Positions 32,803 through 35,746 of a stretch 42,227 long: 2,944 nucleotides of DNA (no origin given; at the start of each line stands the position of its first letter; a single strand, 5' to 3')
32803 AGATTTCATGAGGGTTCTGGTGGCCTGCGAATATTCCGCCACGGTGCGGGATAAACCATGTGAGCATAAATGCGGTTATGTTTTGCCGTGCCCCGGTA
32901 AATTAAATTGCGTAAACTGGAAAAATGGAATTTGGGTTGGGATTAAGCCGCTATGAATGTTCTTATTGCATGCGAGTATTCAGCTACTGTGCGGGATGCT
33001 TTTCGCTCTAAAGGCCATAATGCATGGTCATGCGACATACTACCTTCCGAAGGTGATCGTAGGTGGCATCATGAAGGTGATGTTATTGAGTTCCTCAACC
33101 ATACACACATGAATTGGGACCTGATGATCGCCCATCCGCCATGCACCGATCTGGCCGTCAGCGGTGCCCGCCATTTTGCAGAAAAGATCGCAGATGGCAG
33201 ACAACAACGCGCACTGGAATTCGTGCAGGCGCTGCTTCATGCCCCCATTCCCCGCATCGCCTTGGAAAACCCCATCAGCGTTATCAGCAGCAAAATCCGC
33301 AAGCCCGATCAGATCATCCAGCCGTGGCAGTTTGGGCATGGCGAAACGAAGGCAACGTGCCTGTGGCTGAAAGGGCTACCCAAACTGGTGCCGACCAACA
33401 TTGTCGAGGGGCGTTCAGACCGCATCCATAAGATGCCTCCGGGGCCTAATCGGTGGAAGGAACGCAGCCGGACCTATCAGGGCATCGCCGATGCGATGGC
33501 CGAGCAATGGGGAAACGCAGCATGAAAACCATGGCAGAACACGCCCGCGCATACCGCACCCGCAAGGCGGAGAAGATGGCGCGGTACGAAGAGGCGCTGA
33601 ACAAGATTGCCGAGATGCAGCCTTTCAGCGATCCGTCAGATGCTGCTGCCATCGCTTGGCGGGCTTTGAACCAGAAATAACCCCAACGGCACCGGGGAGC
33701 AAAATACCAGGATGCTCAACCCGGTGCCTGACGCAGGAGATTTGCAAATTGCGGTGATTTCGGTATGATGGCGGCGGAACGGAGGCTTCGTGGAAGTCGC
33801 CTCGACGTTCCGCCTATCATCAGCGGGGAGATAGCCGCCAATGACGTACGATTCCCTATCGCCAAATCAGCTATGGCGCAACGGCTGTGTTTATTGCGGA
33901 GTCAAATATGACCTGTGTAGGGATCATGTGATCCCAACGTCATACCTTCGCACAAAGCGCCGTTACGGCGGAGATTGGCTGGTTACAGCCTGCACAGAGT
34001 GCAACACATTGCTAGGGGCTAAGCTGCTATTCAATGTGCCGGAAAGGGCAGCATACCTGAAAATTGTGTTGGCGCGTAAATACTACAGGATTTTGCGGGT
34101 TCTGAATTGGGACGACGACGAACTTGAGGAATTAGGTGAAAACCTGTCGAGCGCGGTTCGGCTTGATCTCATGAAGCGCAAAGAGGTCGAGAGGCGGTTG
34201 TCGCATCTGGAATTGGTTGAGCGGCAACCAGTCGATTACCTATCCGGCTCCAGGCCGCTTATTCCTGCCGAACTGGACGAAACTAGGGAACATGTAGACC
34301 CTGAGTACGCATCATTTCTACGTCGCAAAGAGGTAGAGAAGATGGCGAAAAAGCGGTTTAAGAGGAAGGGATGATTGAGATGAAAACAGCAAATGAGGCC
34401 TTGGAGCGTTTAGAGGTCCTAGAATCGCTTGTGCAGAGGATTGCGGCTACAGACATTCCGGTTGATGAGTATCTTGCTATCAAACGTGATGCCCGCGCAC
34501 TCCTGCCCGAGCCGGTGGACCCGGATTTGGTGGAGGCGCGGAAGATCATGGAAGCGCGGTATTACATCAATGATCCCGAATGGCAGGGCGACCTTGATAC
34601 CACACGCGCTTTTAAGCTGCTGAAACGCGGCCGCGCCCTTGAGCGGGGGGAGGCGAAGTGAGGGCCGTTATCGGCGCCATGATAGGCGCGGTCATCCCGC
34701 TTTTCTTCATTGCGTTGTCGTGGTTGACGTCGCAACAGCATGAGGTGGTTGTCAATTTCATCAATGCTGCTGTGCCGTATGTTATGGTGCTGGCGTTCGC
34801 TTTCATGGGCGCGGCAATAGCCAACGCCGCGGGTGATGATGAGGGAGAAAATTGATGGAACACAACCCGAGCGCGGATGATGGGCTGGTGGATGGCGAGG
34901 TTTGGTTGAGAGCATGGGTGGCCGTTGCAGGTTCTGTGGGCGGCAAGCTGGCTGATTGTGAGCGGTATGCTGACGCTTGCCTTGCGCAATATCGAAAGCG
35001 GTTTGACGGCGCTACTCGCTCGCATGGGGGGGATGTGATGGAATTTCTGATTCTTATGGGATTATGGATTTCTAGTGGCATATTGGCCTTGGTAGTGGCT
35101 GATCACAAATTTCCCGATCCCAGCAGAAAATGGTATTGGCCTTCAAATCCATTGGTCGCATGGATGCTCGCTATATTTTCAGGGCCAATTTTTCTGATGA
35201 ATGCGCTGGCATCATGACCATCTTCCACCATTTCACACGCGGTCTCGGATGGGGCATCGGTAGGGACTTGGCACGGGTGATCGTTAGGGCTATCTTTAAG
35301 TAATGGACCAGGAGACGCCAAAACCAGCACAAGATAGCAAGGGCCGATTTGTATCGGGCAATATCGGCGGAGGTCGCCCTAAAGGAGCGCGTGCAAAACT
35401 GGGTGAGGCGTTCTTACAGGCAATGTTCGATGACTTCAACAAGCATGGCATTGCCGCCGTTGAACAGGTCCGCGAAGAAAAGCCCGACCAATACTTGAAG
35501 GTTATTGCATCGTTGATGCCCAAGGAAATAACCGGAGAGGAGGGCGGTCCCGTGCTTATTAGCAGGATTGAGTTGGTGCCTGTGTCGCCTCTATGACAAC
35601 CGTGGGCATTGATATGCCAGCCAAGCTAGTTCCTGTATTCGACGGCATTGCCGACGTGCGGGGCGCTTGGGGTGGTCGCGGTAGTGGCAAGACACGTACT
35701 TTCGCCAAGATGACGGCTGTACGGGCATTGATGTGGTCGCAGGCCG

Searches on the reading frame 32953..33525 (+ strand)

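Call 10: search_protein_families(library=pfam, proteins=[window:32953-33525:+], max_evalue=0.01)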
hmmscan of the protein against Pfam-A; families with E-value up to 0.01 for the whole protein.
window:32953-33525:+ (190 aa): 0 families

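Call 11: search_protein_families(library=phrogs, proteins=[window:32953-33525:+], max_evalue=0.001)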
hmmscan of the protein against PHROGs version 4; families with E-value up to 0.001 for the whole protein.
window:32953-33525:+ (190 aa): 3 families
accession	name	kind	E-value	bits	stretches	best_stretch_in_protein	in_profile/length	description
phrog_757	-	other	7.6e-72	242.3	1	1-189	15-221/247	DNA methyltransferase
phrog_27471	-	unknown function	2.3e-49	166.5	1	96-187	2-93/93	-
phrog_363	-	other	0.00036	20.8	1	20-112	73-170/327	DNA methyltransferase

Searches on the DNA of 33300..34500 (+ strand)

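Call 9: search_dna_similar(query=window:33300-34500:+, collection=phages, mode=distant, max_rows=30)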
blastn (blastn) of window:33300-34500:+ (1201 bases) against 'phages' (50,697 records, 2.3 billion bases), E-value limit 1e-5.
Records with a match: 15; places in all: 15; records where one place covers at least 80% of the query: 0.
Best place of each record, by identity: 60-80% 15.
By first word of the organism name: Burkholderia 7; Pseudomonas 4; Arthrobacter 2; Methanosarcina 1; Bacteriophage 1.
By host as written in the record: Burkholderia sp. 5; - 2; Pseudomonas aeruginosa 2; Arthrobacter globiformis B-2979 2; Burkholderia cenocepacia 1; Pseudomonas aeruginosa 08-1318 1; Pseudomonas aeruginosa 20-0447 1; Methanosarcina sp. 1.
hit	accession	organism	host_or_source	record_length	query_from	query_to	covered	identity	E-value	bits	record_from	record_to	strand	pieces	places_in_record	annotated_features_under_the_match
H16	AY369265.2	Burkholderia phage Bcep1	-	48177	1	213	18%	74.8%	2e-29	136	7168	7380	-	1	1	Bcep1-12: gp12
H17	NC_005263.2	Burkholderia phage Bcep1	Burkholderia cenocepacia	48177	1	213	18%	74.8%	2e-29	136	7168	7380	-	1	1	Bcep1-12: DNA methyltransferase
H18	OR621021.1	Pseudomonas phage 54-4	Pseudomonas aeruginosa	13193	1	213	18%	74.0%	9e-28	131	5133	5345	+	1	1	DNA cytosine methyltransferase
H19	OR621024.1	Pseudomonas phage 99-2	Pseudomonas aeruginosa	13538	1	213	18%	73.5%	4e-26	126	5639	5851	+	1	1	DNA cytosine methyltransferase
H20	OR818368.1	Pseudomonas phage PfAC08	Pseudomonas aeruginosa 08-1318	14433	1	213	18%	73.5%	4e-26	126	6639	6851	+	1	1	DNA cytosine methyltransferase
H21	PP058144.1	Pseudomonas phage PfAC20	Pseudomonas aeruginosa 20-0447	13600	1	213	18%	73.0%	5e-25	122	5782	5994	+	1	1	DNA cytosine methyltransferase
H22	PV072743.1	Burkholderia phage vB_SBP39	Burkholderia sp.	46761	2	213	18%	72.6%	5e-25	122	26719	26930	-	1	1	hypothetical protein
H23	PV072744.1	Burkholderia phage vB_FKKS2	Burkholderia sp.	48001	2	213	18%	72.6%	5e-25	122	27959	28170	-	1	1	hypothetical protein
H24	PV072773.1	Burkholderia phage vB_FUBS1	Burkholderia sp.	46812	2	213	18%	72.6%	5e-25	122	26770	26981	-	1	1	hypothetical protein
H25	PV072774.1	Burkholderia phage vB_SBP33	Burkholderia sp.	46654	2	213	18%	72.6%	5e-25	122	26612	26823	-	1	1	hypothetical protein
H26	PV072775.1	Burkholderia phage vB_FUB47a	Burkholderia sp.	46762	2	213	18%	72.6%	5e-25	122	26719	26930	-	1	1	hypothetical protein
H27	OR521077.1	Arthrobacter phage Arielagos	Arthrobacter globiformis B-2979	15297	8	219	18%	72.5%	8e-22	112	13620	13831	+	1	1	20: DNA methyltransferase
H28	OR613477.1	Arthrobacter phage SerialPhiller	Arthrobacter globiformis B-2979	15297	8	219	18%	72.5%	8e-22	112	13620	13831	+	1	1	20: DNA methyltransferase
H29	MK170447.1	Methanosarcina virus MetMV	Methanosarcina sp.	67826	2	111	9%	75.5%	2e-11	78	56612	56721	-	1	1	hypothetical protein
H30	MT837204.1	Bacteriophage sp.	human fecal samples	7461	17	97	7%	76.5%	1e-6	62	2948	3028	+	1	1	record has no annotation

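Call 90: search_dna_similar(query=window:33735-33850:+, collection=phages, mode=distant, max_evalue=10, max_rows=20)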
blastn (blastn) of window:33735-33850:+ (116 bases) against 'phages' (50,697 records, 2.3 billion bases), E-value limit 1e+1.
Records with a match: 4; places in all: 4; records where one place covers at least 80% of the query: 0.
Best place of each record, by identity: >=99% 1; 90-95% 3.
By first word of the organism name: Pantoea 3; Salmonella 1.
By host as written in the record: Pantoea agglomerans BSL 2; Pantoea agglomerans 1; - 1.
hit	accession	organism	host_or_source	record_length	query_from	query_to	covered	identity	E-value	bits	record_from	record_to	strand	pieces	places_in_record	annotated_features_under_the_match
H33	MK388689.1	Pantoea phage vB_PagM_LIET2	Pantoea agglomerans BSL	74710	83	106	21%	91.7%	4e+0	36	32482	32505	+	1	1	DNA cytosine methyltransferase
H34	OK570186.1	Pantoea phage Nafs113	Pantoea agglomerans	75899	83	106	21%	91.7%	4e+0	36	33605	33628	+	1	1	putative DNA cytosine methyltransferase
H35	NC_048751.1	Pantoea phage vB_PagM_LIET2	Pantoea agglomerans BSL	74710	83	106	21%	91.7%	4e+0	36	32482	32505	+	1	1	DNA methyltransferase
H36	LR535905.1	Salmonella phage SPFM6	-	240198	61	79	16%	100.0%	4e+0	36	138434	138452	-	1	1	hypothetical protein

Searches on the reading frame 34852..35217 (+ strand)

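Call 68: search_protein_families(library=pfam, proteins=[window:34852-35217:+], max_evalue=0.01)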
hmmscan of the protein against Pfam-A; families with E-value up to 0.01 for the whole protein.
window:34852-35217:+ (121 aa): 0 families

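Call 71: search_protein_families(library=phrogs, proteins=[window:34852-35217:+], max_evalue=0.001)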
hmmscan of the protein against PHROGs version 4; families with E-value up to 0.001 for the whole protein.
window:34852-35217:+ (121 aa): 1 family
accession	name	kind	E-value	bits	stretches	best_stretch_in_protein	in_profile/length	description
phrog_13068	-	unknown function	1.3e-05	25.9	1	16-54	18-57/63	-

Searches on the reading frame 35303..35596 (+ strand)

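Call 68: search_protein_families(library=pfam, proteins=[window:35303-35596:+], max_evalue=0.01)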
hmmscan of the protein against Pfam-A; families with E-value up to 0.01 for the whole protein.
window:35303-35596:+ (97 aa): 0 families

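Call 71: search_protein_families(library=phrogs, proteins=[window:35303-35596:+], max_evalue=0.001)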
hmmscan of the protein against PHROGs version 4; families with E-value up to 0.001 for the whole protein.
window:35303-35596:+ (97 aa): 2 families
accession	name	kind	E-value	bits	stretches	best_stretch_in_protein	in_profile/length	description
phrog_8771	-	unknown function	6.2e-13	49.9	1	2-76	10-92/142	-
phrog_11043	-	unknown function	9.9e-07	29.6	1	13-94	8-98/105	-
